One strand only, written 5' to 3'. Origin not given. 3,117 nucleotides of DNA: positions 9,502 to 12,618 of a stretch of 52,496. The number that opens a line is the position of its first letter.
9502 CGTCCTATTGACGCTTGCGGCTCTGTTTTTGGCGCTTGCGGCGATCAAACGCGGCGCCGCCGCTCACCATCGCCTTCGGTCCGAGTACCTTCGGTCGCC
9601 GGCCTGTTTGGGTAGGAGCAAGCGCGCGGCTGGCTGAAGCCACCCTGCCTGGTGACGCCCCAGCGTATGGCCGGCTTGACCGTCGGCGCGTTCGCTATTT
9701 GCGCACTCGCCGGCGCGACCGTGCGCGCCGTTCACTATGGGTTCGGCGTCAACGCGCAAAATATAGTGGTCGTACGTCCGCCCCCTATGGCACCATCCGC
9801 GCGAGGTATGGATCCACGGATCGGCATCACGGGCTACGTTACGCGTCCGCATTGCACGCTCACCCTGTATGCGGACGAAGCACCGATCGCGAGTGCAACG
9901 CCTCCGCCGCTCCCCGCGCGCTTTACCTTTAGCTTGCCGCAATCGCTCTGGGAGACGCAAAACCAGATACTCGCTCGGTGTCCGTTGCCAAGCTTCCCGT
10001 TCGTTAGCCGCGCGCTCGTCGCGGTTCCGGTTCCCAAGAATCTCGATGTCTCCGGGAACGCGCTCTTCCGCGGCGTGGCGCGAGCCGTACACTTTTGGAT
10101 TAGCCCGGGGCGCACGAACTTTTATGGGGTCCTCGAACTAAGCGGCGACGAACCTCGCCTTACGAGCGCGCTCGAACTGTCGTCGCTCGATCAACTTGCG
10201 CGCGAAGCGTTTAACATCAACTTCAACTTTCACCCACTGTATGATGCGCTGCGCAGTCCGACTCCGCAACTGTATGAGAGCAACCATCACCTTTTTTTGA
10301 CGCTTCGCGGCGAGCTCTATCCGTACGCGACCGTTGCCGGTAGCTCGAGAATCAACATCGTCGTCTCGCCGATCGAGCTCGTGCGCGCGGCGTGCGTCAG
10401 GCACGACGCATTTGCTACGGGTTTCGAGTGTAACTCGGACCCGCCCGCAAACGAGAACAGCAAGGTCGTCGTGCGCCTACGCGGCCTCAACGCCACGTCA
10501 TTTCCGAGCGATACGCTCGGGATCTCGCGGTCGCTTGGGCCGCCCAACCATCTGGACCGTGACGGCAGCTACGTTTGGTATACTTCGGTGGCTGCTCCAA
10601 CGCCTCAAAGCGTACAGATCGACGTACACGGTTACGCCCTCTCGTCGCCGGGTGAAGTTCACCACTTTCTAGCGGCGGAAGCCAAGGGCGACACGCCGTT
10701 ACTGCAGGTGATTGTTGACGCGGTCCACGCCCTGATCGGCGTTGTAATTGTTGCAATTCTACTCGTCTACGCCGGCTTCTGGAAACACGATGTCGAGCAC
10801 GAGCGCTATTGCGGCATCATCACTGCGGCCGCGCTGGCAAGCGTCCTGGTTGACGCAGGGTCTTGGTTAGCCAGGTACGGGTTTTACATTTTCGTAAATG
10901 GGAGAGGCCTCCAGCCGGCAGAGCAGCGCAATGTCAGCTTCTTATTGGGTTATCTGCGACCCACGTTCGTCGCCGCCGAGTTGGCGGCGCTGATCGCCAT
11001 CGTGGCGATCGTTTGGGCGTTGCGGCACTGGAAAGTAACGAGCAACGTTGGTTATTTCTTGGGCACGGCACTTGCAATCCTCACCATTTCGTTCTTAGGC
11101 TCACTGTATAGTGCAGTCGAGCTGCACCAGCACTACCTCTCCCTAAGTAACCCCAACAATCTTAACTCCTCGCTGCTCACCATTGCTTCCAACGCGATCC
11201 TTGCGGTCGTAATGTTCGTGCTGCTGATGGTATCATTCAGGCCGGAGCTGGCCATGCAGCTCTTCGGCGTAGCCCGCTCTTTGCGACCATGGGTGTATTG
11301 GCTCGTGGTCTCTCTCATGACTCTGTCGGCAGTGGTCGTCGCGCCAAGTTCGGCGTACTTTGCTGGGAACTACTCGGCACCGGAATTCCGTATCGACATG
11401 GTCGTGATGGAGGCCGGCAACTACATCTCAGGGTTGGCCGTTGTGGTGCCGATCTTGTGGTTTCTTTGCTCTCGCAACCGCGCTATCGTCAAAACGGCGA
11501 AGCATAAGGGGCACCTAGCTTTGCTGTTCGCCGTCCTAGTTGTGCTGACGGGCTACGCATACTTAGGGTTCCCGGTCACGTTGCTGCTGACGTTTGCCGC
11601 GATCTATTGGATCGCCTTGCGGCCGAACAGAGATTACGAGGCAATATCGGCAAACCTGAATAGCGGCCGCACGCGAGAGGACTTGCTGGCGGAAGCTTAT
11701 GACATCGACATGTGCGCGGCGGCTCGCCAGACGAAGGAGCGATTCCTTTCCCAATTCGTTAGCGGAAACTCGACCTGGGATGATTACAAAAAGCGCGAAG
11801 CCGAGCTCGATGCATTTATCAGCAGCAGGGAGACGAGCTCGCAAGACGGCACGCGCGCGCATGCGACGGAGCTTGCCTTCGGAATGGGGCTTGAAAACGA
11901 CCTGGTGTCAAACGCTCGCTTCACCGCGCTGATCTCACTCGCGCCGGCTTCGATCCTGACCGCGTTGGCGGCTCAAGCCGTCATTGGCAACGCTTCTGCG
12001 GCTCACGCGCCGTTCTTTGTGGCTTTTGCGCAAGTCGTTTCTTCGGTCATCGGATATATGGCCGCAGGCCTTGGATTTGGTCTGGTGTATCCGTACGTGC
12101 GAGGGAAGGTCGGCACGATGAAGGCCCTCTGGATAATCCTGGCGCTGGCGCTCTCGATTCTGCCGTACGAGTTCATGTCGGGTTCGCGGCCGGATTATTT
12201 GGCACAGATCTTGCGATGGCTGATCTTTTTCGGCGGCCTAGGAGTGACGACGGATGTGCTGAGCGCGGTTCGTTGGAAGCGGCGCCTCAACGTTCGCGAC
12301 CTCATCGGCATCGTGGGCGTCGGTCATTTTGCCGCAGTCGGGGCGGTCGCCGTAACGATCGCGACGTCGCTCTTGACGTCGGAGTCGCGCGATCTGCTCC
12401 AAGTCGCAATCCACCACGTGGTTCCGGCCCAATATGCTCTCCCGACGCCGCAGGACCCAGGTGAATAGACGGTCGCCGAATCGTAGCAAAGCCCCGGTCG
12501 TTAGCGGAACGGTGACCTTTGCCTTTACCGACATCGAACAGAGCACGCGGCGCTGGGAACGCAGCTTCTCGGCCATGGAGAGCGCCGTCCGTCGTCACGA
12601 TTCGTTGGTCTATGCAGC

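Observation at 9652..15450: Giant polytopic membrane protein translationally coupled to a cyclase-STAND-TPR protein plus a 60-aa ORF: candidate second-messenger sensor/effector module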

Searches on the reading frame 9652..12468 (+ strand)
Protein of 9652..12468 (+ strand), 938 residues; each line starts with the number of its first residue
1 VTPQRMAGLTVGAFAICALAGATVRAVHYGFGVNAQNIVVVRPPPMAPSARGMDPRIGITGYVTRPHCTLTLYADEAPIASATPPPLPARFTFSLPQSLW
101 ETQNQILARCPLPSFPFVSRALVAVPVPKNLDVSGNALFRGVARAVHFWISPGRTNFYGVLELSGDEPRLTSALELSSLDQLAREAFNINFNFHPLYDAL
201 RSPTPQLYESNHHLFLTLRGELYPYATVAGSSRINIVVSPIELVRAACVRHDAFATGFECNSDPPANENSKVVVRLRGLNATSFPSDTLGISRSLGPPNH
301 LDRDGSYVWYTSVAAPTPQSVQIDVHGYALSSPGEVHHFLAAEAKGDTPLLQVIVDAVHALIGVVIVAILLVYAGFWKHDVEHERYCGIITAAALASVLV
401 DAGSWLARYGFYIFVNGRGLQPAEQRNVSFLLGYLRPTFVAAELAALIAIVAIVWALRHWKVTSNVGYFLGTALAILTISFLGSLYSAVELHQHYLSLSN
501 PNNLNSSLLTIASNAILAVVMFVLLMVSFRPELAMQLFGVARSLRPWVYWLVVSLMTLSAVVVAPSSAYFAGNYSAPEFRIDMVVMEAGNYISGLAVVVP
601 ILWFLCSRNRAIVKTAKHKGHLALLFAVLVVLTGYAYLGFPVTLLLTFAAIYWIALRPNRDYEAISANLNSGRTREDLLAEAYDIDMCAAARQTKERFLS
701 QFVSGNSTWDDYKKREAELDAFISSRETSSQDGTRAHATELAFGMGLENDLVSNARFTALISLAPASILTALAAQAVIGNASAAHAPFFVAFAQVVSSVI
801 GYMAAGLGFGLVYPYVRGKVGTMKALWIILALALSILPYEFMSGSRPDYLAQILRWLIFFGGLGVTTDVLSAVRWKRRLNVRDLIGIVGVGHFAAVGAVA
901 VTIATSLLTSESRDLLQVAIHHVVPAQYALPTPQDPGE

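Call 7: search_protein_families(library=pfam, proteins=[window:9652-12468:+], max_evalue=0.01)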
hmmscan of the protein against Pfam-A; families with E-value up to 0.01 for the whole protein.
window:9652-12468:+ (938 aa): 0 families

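Call 8: search_protein_families(library=padloc, proteins=[window:9652-12468:+], max_evalue=0.01)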
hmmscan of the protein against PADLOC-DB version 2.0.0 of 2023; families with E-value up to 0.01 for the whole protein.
window:9652-12468:+ (938 aa): 0 families

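Call 10: find_homologous_proteins(query=window:9652-12468:+)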
Query window:9652-12468:+ (938 aa): 11 proteins with E <= 0.001 among 8000 candidates.
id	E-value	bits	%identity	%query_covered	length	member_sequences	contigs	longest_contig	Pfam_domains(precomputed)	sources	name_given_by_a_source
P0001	0.0e+0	2082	100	99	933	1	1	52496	-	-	-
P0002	0.0e+0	1360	66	100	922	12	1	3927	-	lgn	-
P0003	0.0e+0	1360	65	100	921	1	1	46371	-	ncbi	-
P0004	0.0e+0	1154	56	100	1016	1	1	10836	-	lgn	-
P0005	0.0e+0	1153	56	100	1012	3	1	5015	-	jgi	jgi:hypothetical protein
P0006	0.0e+0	1066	55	99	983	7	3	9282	-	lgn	-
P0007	0.0e+0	1061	53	99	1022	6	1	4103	-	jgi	jgi:hypothetical protein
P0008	0.0e+0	1046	52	100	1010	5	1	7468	-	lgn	-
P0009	0.0e+0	1045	53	99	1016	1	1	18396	-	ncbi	ncbi:MAG: hypothetical protein WCC84_03570 [Candidatus Cybelea sp.]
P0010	1.0e-271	922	50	96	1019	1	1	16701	-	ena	-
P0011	1.1e-155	538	47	60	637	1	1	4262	-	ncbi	ncbi:MAG: hypothetical protein WAK84_05295, partial [Candidatus Cybelea sp.]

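Call 11: find_encoding_contigs(protein=P0003, flank=8000, max_places=3)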
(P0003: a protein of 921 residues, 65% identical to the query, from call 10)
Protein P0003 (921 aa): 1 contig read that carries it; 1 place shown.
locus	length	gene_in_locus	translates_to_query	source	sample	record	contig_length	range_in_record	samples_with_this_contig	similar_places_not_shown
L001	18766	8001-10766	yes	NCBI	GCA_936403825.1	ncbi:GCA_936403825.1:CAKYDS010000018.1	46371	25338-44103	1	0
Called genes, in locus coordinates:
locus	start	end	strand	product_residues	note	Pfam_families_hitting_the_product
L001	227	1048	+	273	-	PF01436:NHL (faint), PF01731:Arylesterase (faint)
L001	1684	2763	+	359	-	PF07494:Reg_prop (faint), PF24684:Vgb_lyase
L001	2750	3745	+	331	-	-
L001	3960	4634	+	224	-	-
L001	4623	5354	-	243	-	-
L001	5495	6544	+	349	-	-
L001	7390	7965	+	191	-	-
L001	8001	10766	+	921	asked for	-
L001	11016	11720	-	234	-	PF12695:Abhydrolase_5 (weak), PF12697:Abhydrolase_6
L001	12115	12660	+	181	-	PF19698:DUF6197 (faint)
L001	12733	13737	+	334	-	-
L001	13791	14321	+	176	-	-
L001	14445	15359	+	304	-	-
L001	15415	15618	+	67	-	PF03459:TOBE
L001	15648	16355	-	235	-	PF00005:ABC_tran, PF13304:AAA_21 (faint)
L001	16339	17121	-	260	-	PF00528:BPD_transp_1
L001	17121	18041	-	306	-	PF01547:SBP_bac_1 (faint), PF13531:SBP_bac_11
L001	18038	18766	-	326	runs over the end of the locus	PF01381:HTH_3, PF12844:HTH_19 (faint), PF13443:HTH_26 (weak), PF13560:HTH_31, PF03466:LysR_substrate (faint), PF12727:PBP_like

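Call 12: find_encoding_contigs(protein=P0009, flank=8000, max_places=3)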
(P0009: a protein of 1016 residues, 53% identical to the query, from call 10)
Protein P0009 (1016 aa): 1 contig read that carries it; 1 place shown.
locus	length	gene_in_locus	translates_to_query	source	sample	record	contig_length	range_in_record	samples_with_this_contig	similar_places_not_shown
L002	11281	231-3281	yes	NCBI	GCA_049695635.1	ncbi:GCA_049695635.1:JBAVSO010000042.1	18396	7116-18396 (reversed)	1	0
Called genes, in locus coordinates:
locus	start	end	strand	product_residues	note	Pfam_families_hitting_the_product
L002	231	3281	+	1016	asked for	-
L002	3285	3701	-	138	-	PF00903:Glyoxalase, PF13468:Glyoxalase_3, PF13669:Glyoxalase_4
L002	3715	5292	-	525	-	PF01642:MM_CoA_mutase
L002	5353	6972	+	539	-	PF00144:Beta-lactamase, PF11954:DUF3471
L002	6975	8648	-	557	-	PF00289:Biotin_carb_N, PF02222:ATP-grasp (faint), PF02786:CPSase_L_D2, PF07478:Dala_Dala_lig_C (faint), PF25919:BSH_CusB (faint), PF02785:Biotin_carb_C, PF00364:Biotin_lipoyl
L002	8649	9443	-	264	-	PF00106:adh_short, PF13561:adh_short_C2, PF12241:Enoyl_reductase (faint)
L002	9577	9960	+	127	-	PF13620:CarboxypepD_reg, PF13715:CarbopepD_reg_2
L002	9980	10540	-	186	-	PF14235:DUF4337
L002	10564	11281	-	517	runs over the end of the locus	PF01039:Carboxyl_trans, PF03255:ACCA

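Call 13: find_encoding_contigs(protein=P0010, flank=8000, max_places=3)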
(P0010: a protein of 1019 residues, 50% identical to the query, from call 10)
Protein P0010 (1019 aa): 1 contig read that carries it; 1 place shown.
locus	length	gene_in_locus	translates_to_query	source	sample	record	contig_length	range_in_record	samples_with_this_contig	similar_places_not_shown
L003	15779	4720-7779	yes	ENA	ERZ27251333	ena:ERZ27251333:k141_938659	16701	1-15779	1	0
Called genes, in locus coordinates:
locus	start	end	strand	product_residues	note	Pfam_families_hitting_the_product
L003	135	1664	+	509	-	PF09286:Pro-kuma_activ (weak)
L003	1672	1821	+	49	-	-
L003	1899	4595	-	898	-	PF00211:Guanylate_cyc, PF13191:AAA_16 (weak), PF20703:nSTAND1 (weak), PF25872:HTH_77 (weak), PF13424:TPR_12 (weak)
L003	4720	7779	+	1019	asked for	-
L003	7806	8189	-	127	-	-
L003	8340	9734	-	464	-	PF05694:SBP56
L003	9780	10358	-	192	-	-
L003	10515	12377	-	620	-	PF13650:Asp_protease_2, PF13975:gag-asp_proteas (faint), PF00595:PDZ, PF13180:PDZ_2 (weak), PF17820:PDZ_6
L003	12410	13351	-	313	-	PF14023:Bestrophin-like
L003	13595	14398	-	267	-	PF00532:Peripla_BP_1, PF13407:Peripla_BP_4, PF13377:Peripla_BP_3 (weak)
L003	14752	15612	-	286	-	-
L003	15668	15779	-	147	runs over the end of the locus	-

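Call 14: find_encoding_contigs(protein=P0004, flank=8000, max_places=3)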
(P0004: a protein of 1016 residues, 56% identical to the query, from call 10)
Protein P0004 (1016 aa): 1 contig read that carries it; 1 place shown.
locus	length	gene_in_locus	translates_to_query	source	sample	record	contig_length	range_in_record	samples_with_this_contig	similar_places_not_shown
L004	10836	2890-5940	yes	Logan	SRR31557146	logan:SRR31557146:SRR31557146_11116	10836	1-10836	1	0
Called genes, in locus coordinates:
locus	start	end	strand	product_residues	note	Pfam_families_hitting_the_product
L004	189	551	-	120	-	-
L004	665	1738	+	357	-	PF00532:Peripla_BP_1 (weak), PF13407:Peripla_BP_4, PF13377:Peripla_BP_3 (weak)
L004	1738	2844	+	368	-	PF14023:Bestrophin-like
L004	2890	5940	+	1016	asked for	-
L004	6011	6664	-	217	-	PF13560:HTH_31 (weak), PF01381:HTH_3 (weak)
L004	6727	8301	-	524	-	-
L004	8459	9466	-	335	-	-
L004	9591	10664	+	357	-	-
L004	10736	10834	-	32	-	?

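Call 15: find_encoding_contigs(protein=P0006, flank=8000, max_places=3)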
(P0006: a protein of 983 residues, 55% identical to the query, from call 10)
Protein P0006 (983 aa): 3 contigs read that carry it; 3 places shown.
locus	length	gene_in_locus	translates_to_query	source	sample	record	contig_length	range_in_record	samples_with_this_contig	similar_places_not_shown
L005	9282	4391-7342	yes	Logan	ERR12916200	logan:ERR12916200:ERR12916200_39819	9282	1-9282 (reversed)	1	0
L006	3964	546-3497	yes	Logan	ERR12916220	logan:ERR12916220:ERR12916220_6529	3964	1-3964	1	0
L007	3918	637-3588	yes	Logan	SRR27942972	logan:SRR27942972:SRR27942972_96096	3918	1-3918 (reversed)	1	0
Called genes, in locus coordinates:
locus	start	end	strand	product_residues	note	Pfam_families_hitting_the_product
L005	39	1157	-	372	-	-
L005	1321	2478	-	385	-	PF01070:FMN_dh, PF00478:IMPDH, PF00977:His_biosynth (faint)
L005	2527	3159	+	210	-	PF01914:MarC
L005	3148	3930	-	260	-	-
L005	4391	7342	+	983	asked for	-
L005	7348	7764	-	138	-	PF00903:Glyoxalase, PF13468:Glyoxalase_3, PF13669:Glyoxalase_4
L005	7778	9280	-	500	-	?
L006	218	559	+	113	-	-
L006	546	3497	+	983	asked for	-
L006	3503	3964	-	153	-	?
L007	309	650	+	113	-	-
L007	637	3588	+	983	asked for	-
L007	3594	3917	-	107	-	?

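Call 16: find_encoding_contigs(protein=P0008, flank=8000, max_places=3)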
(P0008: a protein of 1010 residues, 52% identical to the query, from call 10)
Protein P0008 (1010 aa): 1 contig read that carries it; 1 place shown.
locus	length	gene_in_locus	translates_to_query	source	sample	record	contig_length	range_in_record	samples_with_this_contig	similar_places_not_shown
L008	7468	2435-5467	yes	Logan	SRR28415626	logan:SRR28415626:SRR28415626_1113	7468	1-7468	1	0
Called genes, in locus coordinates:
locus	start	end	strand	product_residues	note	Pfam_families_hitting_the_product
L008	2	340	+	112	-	?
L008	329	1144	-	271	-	-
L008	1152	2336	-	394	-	-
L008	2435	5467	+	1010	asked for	-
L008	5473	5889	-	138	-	PF00903:Glyoxalase, PF13468:Glyoxalase_3, PF13669:Glyoxalase_4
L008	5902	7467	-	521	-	?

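Call 26: find_related_loci(query=A1, collection=genome_contigs, flank=10000)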
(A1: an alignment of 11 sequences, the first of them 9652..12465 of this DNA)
Query A1 (938 aa) in genome_contigs; peptide patterns used: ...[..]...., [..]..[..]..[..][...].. (x = any residue, [..] = any of these).
314 stretches matched a pattern; 5 encode a relative of the query (tblastn E <= 1e-3); 5 distinct loci.
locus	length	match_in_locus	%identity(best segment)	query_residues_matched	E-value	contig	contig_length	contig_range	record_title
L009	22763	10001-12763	66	3-938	0e+0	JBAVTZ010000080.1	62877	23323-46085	MAG: Candidatus Cybelea sp. isolate MFD03947_ilm_asm_bin18 k127_262968, whole genome shotgun sequence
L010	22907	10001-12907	54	10-936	0e+0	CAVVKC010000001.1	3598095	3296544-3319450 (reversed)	MAG: Candidatus Eremiobacteraeota bacterium isolate MFD01138.bin.1.4 genome assembly, contig: contig_11845, whole genome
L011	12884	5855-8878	52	3-936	0e+0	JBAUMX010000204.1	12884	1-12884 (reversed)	MAG: Candidatus Cybelea sp. isolate MFD05734_ilm_asm_bin13 k127_555572, whole genome shotgun sequence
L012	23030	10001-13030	53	3-936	0e+0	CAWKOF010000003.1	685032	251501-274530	MAG: Candidatus Eremiobacteraeota bacterium isolate MFD05521.bin.1.223 genome assembly, contig: contig_27501, whole geno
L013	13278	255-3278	53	10-938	0e+0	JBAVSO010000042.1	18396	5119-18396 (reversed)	MAG: Candidatus Cybelea sp. isolate MFD00904_ilm_asm_bin39 k127_281662, whole genome shotgun sequence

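Call 36: predict_structure(alignment_id=A1)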
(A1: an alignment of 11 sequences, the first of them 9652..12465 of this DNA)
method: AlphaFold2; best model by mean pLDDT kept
length: 938 residues; sequences in the alignment: 11
mean_pLDDT: 45.1   pTM: 0.42
mean pLDDT of the five models: 45.1, 44.8, 44.6, 44.2, 41.1
residues with pLDDT >= 90: 0; 70-90: 116; 50-70: 224; < 50: 598
segments of 3 or more residues with pLDDT < 50: 24-36, 44-55, 73-79, 98-104, 126-349, 497-511, 540-544, 556-581, 607-670, 674-676, 728-938
pLDDT, mean of each block of 10 residues (from residue 1): 53 61 45 47 44 49 73 49 65 58 54 53 48 26 27 25 30 33 30 29 25 23 20 23 27 32 29 28 25 30 33 29 23 26 34 59 62 61 73 76 77 70 56 68 79 78 72 81 70 50 41 58 68 59 52 50 32 32 55 59 50 40 44 35 39 39 42 49 57 69 72 76 61 39 34 38 37 34 33 37 34 34 38 35 30 38 33 35 32 30 32 33 29 31
secondary structure, 60 per line:
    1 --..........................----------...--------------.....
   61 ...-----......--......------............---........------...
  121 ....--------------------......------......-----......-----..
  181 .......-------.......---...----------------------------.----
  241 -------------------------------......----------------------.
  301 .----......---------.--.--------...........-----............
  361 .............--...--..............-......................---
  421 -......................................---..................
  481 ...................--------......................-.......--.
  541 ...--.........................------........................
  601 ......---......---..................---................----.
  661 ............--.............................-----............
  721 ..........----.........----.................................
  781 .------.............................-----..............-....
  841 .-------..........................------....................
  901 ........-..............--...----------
elements in order (helices of 4 or more, strands of 3 or more residues): H3-28 E39-41 E56-63 E69-74 E77-82 E89-96 H97-100 E104-111 E118-124 E145-150 E157-162 H168-173 H179-187 H195-201 E272-277 E306-311 H333-343 H349-373 H381-394 H396-417 H422-459 H463-499 H508-529 H531-537 H540-543 H546-570 H577-606 H610-615 H619-636 H640-655 H660-672 H675-703 H709-730 H735-743 H748-781 H788-816 H822-835 H837-841 H849-874 H881-908 H910-923
